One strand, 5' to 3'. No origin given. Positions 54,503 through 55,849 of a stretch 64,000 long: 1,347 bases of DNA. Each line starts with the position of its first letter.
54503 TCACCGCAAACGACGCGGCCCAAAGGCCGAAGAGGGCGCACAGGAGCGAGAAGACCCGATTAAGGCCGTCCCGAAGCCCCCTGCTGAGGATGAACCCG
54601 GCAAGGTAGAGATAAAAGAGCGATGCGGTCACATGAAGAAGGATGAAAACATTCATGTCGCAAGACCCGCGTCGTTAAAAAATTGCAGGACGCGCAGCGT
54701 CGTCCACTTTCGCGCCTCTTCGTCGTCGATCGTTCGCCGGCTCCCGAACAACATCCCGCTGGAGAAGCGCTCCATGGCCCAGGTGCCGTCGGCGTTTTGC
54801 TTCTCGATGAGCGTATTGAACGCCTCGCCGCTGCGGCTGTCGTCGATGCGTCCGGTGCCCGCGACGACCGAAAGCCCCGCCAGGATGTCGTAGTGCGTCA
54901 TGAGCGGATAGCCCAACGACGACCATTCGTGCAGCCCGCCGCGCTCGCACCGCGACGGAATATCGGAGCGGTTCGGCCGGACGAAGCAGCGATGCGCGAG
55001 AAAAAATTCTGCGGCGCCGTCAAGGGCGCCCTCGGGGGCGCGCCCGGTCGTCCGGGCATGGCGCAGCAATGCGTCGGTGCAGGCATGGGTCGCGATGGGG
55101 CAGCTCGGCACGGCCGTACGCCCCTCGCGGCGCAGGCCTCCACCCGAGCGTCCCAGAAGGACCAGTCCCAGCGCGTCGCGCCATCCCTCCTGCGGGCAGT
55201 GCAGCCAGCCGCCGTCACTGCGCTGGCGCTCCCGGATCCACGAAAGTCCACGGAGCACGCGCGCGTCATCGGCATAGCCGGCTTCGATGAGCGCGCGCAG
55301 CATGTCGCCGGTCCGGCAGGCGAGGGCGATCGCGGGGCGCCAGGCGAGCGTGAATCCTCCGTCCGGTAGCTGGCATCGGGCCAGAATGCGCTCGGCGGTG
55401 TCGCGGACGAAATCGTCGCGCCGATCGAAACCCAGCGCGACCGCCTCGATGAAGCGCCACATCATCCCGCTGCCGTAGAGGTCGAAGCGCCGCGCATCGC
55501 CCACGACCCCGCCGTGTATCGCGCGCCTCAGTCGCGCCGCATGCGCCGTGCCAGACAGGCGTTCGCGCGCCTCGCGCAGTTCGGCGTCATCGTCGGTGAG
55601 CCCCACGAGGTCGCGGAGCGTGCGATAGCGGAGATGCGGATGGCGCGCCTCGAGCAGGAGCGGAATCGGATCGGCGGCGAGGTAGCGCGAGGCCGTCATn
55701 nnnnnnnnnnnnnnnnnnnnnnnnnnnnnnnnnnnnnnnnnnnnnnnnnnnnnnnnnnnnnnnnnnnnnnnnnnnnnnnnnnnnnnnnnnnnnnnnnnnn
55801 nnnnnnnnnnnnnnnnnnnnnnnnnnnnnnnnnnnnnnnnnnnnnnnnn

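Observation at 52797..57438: Translationally coupled trio: M23 peptidase, prenyltransferase/terpene-cyclase-like repeat protein, polytopic PAS-PP2C phosphatase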

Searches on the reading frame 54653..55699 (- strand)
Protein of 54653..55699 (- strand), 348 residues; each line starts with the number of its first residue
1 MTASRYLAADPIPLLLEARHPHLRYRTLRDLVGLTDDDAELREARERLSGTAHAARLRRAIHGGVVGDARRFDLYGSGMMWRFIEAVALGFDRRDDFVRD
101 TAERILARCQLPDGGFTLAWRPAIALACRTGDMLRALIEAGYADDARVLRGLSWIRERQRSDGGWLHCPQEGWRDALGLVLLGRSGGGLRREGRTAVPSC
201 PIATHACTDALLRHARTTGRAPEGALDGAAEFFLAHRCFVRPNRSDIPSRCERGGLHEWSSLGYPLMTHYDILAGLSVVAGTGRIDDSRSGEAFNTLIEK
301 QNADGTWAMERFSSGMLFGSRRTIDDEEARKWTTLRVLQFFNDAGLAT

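Call 7: search_protein_families(library=pfam, proteins=[window:54653-55699:-], max_evalue=0.01)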
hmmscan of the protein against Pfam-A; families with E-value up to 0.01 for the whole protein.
window:54653-55699:- (348 aa): 2 families
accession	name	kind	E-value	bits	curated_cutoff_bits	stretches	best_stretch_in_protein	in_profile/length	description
PF13243.12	SQHop_cyclase_C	-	7.4e-06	25.7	26.1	1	105-165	167-284/319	Squalene-hopene cyclase C-terminal domain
PF13249.12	SQHop_cyclase_N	-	0.0048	16.5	26.2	0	144-169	43-68/291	Squalene-hopene cyclase N-terminal domain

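Call 10: search_protein_families(library=ncbifam, proteins=[window:54653-55699:-], max_evalue=0.001)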
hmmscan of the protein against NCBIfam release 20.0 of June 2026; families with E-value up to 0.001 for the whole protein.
window:54653-55699:- (348 aa): 3 families
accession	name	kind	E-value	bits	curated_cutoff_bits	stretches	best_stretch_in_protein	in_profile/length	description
TIGR03463.1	osq_cycl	subfamily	1.2e-08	33.7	851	1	101-166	481-545/634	2,3-oxidosqualene cyclase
TIGR01787.1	squalene_cyclas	subfamily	3.1e-05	22.8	322.7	0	104-165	466-527/622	squalene/oxidosqualene cyclases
NF053823.1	SCO2321_fam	equivalog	0.00097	18.1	300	0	106-170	72-143/405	SCO2321 family membrane protein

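Call 12: find_homologous_proteins(query=window:54653-55699:-)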
Query window:54653-55699:- (348 aa): 12 proteins with E <= 0.001 among 8000 candidates.
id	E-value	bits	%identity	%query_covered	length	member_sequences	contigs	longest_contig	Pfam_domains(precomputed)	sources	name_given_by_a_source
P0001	1.5e-232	789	100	100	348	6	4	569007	PF13243.13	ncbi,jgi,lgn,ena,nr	ncbi:MAG TPA: prenyltransferase/squalene oxidase repeat-containing protein [Spirochaetota bacterium]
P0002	1.6e-125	437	57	99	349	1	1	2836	PF13243.13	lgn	-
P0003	4.3e-75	271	42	100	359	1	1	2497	-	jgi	jgi:hypothetical protein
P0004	4.1e-18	84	32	85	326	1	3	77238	PF13249.13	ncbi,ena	-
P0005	8.2e-14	70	31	86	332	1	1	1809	PF13243.13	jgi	jgi:Prenyltransferase and squalene oxidase repeat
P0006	2.0e-8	52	30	87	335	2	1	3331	-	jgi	jgi:hypothetical protein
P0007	3.1e-8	51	26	96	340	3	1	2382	-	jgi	-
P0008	1.4e-5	43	41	17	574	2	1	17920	PF09492.17,PF13243.13,PF00432.28,PF13249.13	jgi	jgi:squalene-hopene/tetraprenyl-beta-curcumene cyclase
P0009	6.5e-5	40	28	88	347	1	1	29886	PF13243.13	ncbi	-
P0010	1.1e-4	40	32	53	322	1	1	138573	-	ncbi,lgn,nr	ncbi:MAG: hypothetical protein GEV12_00605 [Micromonosporaceae bacterium]|nr:hypothetical protein [M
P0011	2.5e-4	38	31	24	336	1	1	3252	-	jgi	jgi:hypothetical protein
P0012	3.5e-4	38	28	54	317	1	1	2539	-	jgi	jgi:hypothetical protein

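Call 13: find_encoding_contigs(protein=P0004, flank=8000, max_places=3)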
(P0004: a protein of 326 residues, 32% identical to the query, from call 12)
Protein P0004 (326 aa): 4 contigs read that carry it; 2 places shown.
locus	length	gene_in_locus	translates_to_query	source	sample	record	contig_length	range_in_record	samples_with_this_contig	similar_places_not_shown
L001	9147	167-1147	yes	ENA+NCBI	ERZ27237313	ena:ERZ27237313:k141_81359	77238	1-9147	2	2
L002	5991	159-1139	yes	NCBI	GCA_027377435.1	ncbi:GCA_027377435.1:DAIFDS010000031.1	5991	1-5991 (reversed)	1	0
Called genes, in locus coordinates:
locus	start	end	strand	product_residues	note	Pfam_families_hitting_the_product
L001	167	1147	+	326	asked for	PF13249:SQHop_cyclase_N (faint)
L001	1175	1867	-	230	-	-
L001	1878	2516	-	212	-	-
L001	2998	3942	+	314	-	PF00230:MIP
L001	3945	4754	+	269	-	PF03976:PPK2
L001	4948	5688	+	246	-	PF04967:HTH_10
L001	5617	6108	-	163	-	PF01817:CM_2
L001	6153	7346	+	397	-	PF01136:Peptidase_U32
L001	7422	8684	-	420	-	PF00909:Ammonium_transp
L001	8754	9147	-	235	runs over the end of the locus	-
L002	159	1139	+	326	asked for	PF13249:SQHop_cyclase_N (faint)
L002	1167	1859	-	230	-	-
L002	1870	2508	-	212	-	-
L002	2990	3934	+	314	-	PF00230:MIP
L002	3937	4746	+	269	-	PF03976:PPK2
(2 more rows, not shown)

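Call 14: find_encoding_contigs(protein=P0002, flank=5000, max_places=3)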
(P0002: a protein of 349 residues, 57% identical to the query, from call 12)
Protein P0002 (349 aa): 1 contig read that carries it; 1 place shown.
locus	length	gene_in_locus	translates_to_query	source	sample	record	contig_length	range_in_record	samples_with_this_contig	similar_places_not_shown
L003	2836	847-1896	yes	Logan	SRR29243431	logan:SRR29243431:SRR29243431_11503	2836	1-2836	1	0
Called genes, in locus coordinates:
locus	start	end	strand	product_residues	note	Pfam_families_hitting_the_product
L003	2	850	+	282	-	?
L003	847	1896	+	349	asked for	PF13243:SQHop_cyclase_C (faint)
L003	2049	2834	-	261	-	?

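Call 15: find_encoding_contigs(protein=P0003, flank=5000, max_places=3)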
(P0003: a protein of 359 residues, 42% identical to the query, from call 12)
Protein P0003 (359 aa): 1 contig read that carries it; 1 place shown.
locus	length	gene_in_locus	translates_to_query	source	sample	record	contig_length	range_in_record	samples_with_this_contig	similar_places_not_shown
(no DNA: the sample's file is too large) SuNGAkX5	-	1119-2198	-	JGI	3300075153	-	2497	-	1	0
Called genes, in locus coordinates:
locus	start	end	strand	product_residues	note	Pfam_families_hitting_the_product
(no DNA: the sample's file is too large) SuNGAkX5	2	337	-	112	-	?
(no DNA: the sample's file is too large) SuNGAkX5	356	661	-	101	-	PF14018:DUF4234 (faint)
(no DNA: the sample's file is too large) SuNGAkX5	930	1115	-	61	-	-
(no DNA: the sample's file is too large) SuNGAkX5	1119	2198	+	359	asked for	-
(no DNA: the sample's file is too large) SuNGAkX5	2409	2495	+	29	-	?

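Call 33: predict_structure(alignment_id=A2)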
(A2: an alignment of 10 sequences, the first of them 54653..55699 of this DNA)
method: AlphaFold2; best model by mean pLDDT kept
length: 348 residues; sequences in the alignment: 10
mean_pLDDT: 77.2   pTM: 0.81
mean pLDDT of the five models: 77.2, 75.5, 75.0, 74.8, 74.0
residues with pLDDT >= 90: 133; 70-90: 114; 50-70: 34; < 50: 67
segments of 3 or more residues with pLDDT < 50: 65-72, 171-181, 183-194, 241-257, 266-268, 312-323
pLDDT, mean of each block of 10 residues (from residue 1): 77 93 92 94 93 86 52 60 87 93 89 78 75 94 97 94 80 45 41 61 89 93 88 74 39 45 57 86 91 88 88 45 67 90 85
secondary structure, 60 per line:
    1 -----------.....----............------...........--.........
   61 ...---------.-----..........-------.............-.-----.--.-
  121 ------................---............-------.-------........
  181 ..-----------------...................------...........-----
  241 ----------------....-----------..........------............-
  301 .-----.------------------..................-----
elements in order: H12-16 H21-32 H39-49 H52-63 H79-88 H96-108 H127-142 H146-157 H173-182 H201-218 H225-235 H257-260 H272-281 H288-299 H326-343

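Call 35: search_protein_representatives(protein=window:54653-55699:-)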
Query: 348 residues. Proteins with E-value up to 0.001 (for the whole library): 519; up to 1e-10: 129; up to 1e-30: 36. The best 150 are listed.
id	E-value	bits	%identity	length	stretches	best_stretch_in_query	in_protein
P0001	4.9e-233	789.0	100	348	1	1-348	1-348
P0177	3.2e-78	279.8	39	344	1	4-345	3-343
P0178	3.7e-70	253.2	40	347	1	4-340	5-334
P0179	2.4e-69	250.6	42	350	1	6-343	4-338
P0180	2.8e-69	250.4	39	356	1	4-346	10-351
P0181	1.3e-68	248.2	39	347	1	4-345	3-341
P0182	8.5e-64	232.3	42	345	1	4-347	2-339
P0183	2.0e-63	231.1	40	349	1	4-341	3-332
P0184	2.1e-61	224.5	42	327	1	6-341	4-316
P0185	9.3e-61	222.3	42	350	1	5-342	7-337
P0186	1.7e-59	218.2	37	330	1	4-346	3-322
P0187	3.6e-59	217.1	41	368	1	4-346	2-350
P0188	7.0e-58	212.9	42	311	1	4-312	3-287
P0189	3.9e-57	210.4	35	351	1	3-344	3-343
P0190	8.0e-55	202.8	38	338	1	4-340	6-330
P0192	2.1e-54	201.4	35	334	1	5-340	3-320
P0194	6.8e-52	193.2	34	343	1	4-340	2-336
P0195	1.4e-51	192.1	35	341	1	4-345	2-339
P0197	2.8e-50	187.9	35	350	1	4-344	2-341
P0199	1.4e-48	182.3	32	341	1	4-346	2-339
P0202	2.5e-40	155.2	28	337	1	5-341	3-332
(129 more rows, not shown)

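Call 37: fold_search(model_id=the predicted structure, library=pdb)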
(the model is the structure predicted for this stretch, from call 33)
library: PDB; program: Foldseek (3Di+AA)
matches with E <= 10: 547; with E <= 0.001: 29
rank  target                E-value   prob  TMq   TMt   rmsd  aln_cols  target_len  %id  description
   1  1sqc                  1.5e-05  1.00  0.32  0.22  18.1       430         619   15  SQUALENE-HOPENE-CYCLASE FROM ALICYCLOBACILLUS ACIDOCALDARIUS (released 1997-12-17)
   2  3sqc_A                1.6e-05  1.00  0.31  0.21  18.1       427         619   15  SQUALENE-HOPENE CYCLASE (released 1999-05-18)
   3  7xru                  6.0e-05  1.00  0.41  0.31   7.4       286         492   17  Drimenyl diphosphate synthase D303E from Streptomyces showdoensis in complex with 2-fluorofarnesyl diphosphate (2F-FPP)  (released 2023-03-15)
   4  8zg5                  7.3e-05  1.00  0.41  0.31   7.6       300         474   17  Drimenyl diphosphate synthase SsDMS_Y505I&D303A from Streptomyces showdoensis (Apo) (released 2025-05-21)
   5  7xr7                  9.7e-05  1.00  0.40  0.30   7.8       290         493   18  Drimenyl diphosphate synthase D303E from Streptomyces showdoensis in complex with farnesyl diphosphate (FPP) and Mg2+ (released 2023-03-15)
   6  8zgw                  1.2e-04  1.00  0.39  0.30   7.2       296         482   18  Drimenyl diphosphate synthase SsDMS_F248Y&D303E from Streptomyces showdoensis in complex with farnesyl diphosphate (FPP) (released 2025-05-21)
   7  7xqz                  1.5e-04  1.00  0.40  0.30   7.5       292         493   17  Drimenyl diphosphate synthase D303A from Streptomyces showdoensis in complex with 2-fluorofarnesyl diphosphate (2F-FPP)  (released 2023-03-15)
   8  2sqc_A                1.6e-04  1.00  0.32  0.21  18.2       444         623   16  SQUALENE-HOPENE CYCLASE FROM ALICYCLOBACILLUS ACIDOCALDARIUS (released 1999-04-27)
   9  8pak_B                2.1e-04  1.00  0.42  0.43   9.0       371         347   14  Crystal Structure of a Squalene-Hopene Cyclase from Cystobacter fuscus (released 2024-06-26)
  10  1w6j                  2.5e-04  1.00  0.40  0.21   8.7       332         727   13  Structure of human OSC in complex with Ro 48-8071 (released 2004-10-29)
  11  8zgv                  2.6e-04  1.00  0.42  0.32   6.8       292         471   16  Drimenyl diphosphate synthase SsDMS_F248A&D303E from Streptomyces showdoensis in complex with farnesyl diphosphate (FPP) (released 2025-05-21)
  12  6sbe                  2.6e-04  1.00  0.33  0.33  11.1       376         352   13  Structure of type II terpene cyclase MstE_D109N from Scytonema in complex with geranylgeranyl dihydroxybenzoate (substra (released 2020-07-15)
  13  7xq4                  3.1e-04  1.00  0.39  0.30   7.9       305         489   18  Drimenyl diphosphate synthase from Streptomyces showdoensis (apo) (released 2023-03-15)
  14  9lfq_F                3.3e-04  1.00  0.43  0.44   7.0       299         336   15  Complex crystal structure of transaldolase AprG with GlcNAc from Streptoalloteichus tenebrarius (released 2025-09-24)
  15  6sbg                  3.4e-04  1.00  0.30  0.29  12.8       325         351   14  Structure of type II terpene cyclase MstE_R337A from Scytonema in complex with geranylgeranyl dihydroxybenzoate (substra (released 2020-07-15)
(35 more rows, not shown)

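Call 40: search_solved_structures(query=A2, max_evalue=1)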
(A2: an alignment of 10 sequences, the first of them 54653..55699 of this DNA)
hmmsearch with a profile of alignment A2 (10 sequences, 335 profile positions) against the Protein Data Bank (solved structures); distinct sequences matched with E-value up to 1: 20.
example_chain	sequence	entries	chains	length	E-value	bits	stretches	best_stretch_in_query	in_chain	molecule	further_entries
3sqc_A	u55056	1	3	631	3.4e-18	69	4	116-161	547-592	SQUALENE--HOPENE CYCLASE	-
2sqc_A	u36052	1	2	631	5.5e-18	68.3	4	116-162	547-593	SQUALENE-HOPENE CYCLASE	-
1gsz_A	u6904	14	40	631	1e-16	64.1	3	116-161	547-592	SQUALENE--HOPENE CYCLASE | SQUALENE-HOPENE CYCLASE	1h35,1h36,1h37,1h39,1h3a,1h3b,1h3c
6vpt_A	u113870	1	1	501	4.9e-12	48.7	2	42-162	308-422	Cyclase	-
8paj_A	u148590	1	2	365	2e-08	36.9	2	140-206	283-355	Squalene-hopene/tetraprenyl-beta-curcumene cyclase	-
1w6j_A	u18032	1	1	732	2.9e-07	33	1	71-169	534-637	LANOSTEROL SYNTHASE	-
1w6k_A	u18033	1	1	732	3.7e-07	32.7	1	71-165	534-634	LANOSTEROL SYNTHASE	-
8j5z_A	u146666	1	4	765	1.2e-06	31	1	90-254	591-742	Terpene cyclase/mutase family member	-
8pak_A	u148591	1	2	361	3e-05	26.4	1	80-161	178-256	Squalene--hopene cyclase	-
7xr7_A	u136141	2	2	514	0.0001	24.7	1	69-229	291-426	SQHop_cyclase_C domain-containing protein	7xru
8zg0_A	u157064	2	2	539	0.00013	24.4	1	69-229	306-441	Squalene cyclase C-terminal domain-containing protein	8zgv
8zg1_A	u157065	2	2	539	0.00014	24.3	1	69-229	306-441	Squalene cyclase C-terminal domain-containing protein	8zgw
7xqz_A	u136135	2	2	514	0.00016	24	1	71-229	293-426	SQHop_cyclase_C domain-containing protein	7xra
7xq4_A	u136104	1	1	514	0.00018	23.9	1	44-158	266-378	SQHop_cyclase_C domain-containing protein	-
8zg5_A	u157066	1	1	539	0.00025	23.4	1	71-229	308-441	Squalene cyclase C-terminal domain-containing protein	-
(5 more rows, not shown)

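Call 42: find_encoding_contigs(protein=P0009, flank=6000, max_places=2)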
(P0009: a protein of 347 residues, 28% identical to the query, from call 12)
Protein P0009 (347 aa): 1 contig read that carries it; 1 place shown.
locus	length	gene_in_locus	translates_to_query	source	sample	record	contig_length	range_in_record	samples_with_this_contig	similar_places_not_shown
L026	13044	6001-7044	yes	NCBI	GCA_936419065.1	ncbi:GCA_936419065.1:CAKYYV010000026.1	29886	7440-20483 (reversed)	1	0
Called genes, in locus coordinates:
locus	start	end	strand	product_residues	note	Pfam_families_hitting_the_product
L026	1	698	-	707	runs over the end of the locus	-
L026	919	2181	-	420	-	-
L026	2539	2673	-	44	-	-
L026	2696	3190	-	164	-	-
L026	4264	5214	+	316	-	PF02463:SMC_N (faint), PF00005:ABC_tran, PF13304:AAA_21 (weak)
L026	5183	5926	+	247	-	PF01061:ABC2_membrane, PF12698:ABC2_membrane_3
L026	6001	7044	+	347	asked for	PF13243:SQHop_cyclase_C (weak)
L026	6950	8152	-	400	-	PF06224:AlkZ-like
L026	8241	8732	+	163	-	PF02525:Flavodoxin_2 (weak), PF03358:FMN_red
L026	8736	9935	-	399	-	PF00583:Acetyltransf_1, PF13527:Acetyltransf_9, PF13508:Acetyltransf_7, PF17668:Acetyltransf_17, PF13530:SCP2_2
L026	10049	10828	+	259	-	PF00903:Glyoxalase (weak), PF18029:Glyoxalase_6 (weak), PF00903:Glyoxalase (weak)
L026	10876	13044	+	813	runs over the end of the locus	PF00133:tRNA-synt_1, PF09334:tRNA-synt_1g, PF13603:tRNA-synt_1_2, PF00133:tRNA-synt_1, PF09334:tRNA-synt_1g, PF08264:Anticodon_1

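Call 43: find_encoding_contigs(protein=P0010, flank=6000, max_places=2)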
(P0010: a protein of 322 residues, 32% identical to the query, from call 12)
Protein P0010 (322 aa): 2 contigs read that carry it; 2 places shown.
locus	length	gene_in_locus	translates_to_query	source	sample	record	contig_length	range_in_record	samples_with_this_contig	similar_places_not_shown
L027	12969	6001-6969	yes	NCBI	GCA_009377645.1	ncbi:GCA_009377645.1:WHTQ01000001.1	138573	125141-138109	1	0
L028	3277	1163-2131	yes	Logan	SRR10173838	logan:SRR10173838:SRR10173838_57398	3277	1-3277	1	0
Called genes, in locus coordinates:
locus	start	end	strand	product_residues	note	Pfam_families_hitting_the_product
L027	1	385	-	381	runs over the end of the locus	-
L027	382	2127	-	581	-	PF00501:AMP-binding, PF13193:AMP-binding_C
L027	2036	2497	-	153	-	PF03061:4HBT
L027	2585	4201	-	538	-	PF02776:TPP_enzyme_N, PF00205:TPP_enzyme_M, PF02775:TPP_enzyme_C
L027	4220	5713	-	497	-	PF00890:FAD_binding_2, PF01266:DAO, PF03486:HI0933_like (faint), PF07992:Pyr_redox_2 (faint), PF12831:FAD_oxidored (weak)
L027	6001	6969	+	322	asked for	-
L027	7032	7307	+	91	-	PF00588:SpoU_methylase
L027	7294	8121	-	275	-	PF01370:Epimerase, PF04321:RmlD_sub_bind, PF13460:NAD_binding_10 (weak), PF16363:GDP_Man_Dehyd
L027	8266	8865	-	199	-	PF28474:DUF8412, PF13376:OmdA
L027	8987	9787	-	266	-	PF07155:ECF-ribofla_trS (weak), PF12822:ECF_trnsprt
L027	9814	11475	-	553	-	PF03193:RsgA_GTPase (faint), PF13191:AAA_16 (faint), PF13481:AAA_25 (faint), PF13555:AAA_29 (faint), PF20703:nSTAND1 (faint), PF00005:ABC_tran, PF00005:ABC_tran, PF13304:AAA_21, +2 more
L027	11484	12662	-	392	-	PF02361:CbiQ (faint)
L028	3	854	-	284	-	?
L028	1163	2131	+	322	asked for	-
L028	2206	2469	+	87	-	PF00588:SpoU_methylase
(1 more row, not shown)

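Call 54: search_protein_families(library=pfam, alignment_id=A3, max_evalue=0.01)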
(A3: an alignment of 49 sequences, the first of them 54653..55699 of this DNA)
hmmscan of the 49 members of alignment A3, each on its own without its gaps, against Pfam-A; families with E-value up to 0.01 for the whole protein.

A. member 1, window:54653-55699:- (348 aa): 2 families
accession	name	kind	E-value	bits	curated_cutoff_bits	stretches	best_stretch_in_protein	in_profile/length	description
PF13243.12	SQHop_cyclase_C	-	7.4e-06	25.7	26.1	1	105-165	167-284/319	Squalene-hopene cyclase C-terminal domain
PF13249.12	SQHop_cyclase_N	-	0.0048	16.5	26.2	0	144-169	43-68/291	Squalene-hopene cyclase N-terminal domain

B. families by the number of members that match (of 49 scanned): 4 families
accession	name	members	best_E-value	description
PF13243.12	SQHop_cyclase_C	32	6.7e-09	Squalene-hopene cyclase C-terminal domain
PF13249.12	SQHop_cyclase_N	10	2.1e-07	Squalene-hopene cyclase N-terminal domain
PF00432.27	Prenyltrans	5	0.00034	Prenyltransferase alpha-alpha toroid domain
PF22562.2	UBA_7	1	0.002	UBA-like domain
